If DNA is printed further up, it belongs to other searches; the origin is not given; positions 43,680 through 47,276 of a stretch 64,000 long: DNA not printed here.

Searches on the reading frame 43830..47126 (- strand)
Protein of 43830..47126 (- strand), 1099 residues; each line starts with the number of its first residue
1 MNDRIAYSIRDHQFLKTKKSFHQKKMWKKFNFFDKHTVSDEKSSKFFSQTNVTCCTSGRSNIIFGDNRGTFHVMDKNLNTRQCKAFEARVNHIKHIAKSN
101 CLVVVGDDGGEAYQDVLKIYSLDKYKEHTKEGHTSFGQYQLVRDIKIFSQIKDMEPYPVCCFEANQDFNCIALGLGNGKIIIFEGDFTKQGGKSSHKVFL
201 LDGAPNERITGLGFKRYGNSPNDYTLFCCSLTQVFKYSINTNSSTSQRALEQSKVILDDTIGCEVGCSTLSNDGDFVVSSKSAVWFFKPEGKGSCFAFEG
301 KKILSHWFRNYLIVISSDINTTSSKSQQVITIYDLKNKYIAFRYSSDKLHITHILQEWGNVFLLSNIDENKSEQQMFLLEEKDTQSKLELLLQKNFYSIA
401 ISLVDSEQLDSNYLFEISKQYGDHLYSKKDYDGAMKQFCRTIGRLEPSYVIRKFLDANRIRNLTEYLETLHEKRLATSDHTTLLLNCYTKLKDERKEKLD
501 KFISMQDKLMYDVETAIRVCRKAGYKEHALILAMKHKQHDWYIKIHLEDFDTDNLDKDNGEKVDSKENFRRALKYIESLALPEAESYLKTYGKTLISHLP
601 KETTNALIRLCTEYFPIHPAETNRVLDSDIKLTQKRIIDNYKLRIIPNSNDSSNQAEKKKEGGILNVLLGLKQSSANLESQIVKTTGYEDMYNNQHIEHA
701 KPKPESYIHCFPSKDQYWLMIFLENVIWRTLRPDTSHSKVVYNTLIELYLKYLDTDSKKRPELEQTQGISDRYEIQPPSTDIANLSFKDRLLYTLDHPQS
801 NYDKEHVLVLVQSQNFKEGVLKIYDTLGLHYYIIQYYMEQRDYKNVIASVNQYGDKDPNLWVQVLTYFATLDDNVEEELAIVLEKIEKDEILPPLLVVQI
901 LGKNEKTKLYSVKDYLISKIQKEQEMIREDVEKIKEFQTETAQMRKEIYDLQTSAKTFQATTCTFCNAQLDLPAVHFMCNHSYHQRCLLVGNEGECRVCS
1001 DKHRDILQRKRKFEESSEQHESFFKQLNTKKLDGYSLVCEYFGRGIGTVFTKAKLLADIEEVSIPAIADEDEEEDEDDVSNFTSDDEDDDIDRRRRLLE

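Call 20: search_protein_families(library=pfam, proteins=[window:43830-47126:-], max_evalue=0.001)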
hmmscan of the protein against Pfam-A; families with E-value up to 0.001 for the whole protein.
window:43830-47126:- (1099 aa): 5 families
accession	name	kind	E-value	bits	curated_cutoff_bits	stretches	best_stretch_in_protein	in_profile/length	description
PF23341.1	PEP5_VPS11_N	-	3.2e-80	270.2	40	1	27-366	1-329/338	PEP5/VPS11 N-terminal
PF23356.2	TPR_PEP5_VPS11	-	7.6e-75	252.8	27.5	2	426-625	1-182/354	PEP5/VPS11 Clathrin repeat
PF23266.1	VPS11_N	-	8e-58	196.4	27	1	39-366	3-308/313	VPS11-like, N-terminal beta-propeller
PF12451.13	VPS11_C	-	9e-09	35.8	25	1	1003-1046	1-43/45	Vacuolar protein sorting protein 11 C terminal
PF17122.11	zf-C3H2C3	-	7.5e-06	26.3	27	1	963-999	1-34/35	Zinc-finger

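Call 37: find_homologous_proteins(query=window:43830-47126:-, max_evalue=1e-30)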
Query window:43830-47126:- (1099 aa): 2005 proteins with E <= 1e-30 among 8000 candidates; the best 120 are listed.
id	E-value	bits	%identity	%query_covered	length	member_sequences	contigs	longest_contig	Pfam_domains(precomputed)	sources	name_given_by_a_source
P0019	0.0e+0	2463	100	98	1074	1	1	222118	PF17122.11,PF23341.2,PF23356.2,PF23266.2,PF12451.14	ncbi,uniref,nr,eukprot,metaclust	ncbi:hypothetical protein NAEGRDRAFT_81916 [Naegleria gruberi]|uniref:Vacuolar protein sorting-assoc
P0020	0.0e+0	2069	84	97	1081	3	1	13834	PF17122.11,PF23341.2,PF23356.2,PF23266.2,PF12451.14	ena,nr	nr:unnamed protein product [Naegleria fowleri]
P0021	0.0e+0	1629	73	56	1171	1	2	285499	PF23341.2,PF23356.2,PF23266.2,PF12451.14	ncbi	ncbi:hypothetical protein ABK040_000755 [Willaertia magna]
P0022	0.0e+0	1578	79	79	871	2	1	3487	PF17122.11,PF23341.2,PF23356.2,PF23266.2,PF12451.14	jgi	-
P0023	0.0e+0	1185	52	94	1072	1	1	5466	PF23410.5,PF17122.11,PF23341.2,PF23356.2,PF00637.27,PF23266.2,PF12451.14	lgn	-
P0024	0.0e+0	1178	50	93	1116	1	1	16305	PF17122.11,PF23341.2,PF23356.2,PF23266.2,PF12451.14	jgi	jgi:hypothetical protein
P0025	0.0e+0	1084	50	94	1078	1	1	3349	PF17122.11,PF23341.2,PF23356.2,PF23266.2,PF12451.14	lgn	-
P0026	0.0e+0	1038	47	96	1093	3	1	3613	PF23341.2,PF23356.2,PF23266.2,PF12451.14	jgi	jgi:tetratricopeptide (TPR) repeat protein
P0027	6.0e-283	960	54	73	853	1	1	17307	PF17122.11,PF23341.2,PF23356.2,PF23266.2,PF12451.14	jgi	jgi:hypothetical protein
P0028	4.0e-272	924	48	56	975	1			PF17122.11,PF23341.2,PF23356.2,PF23266.2,PF12451.14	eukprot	eukprot:gene627-8131_t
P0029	1.4e-258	879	45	88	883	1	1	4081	PF23341.2,PF23356.2,PF23266.2,PF12451.14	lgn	-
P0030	5.2e-254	864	46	86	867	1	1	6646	PF23341.2,PF23356.2,PF23266.2,PF12451.14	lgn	-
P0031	1.7e-241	823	53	37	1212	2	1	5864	PF17122.11,PF23341.2,PF23356.2,PF00637.27,PF23266.2,PF12451.14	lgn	-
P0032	1.0e-230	787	52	67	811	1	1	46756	PF17122.11,PF23341.2,PF23356.2,PF23266.2,PF12451.14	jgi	jgi:hypothetical protein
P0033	1.4e-226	773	49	70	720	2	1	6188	PF17122.11,PF23341.2,PF23356.2,PF23266.2,PF12451.14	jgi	jgi:vacuolar protein sorting-associated protein 11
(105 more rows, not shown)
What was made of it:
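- The VPS11 ORF is 100% identical to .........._81916 (call 37).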
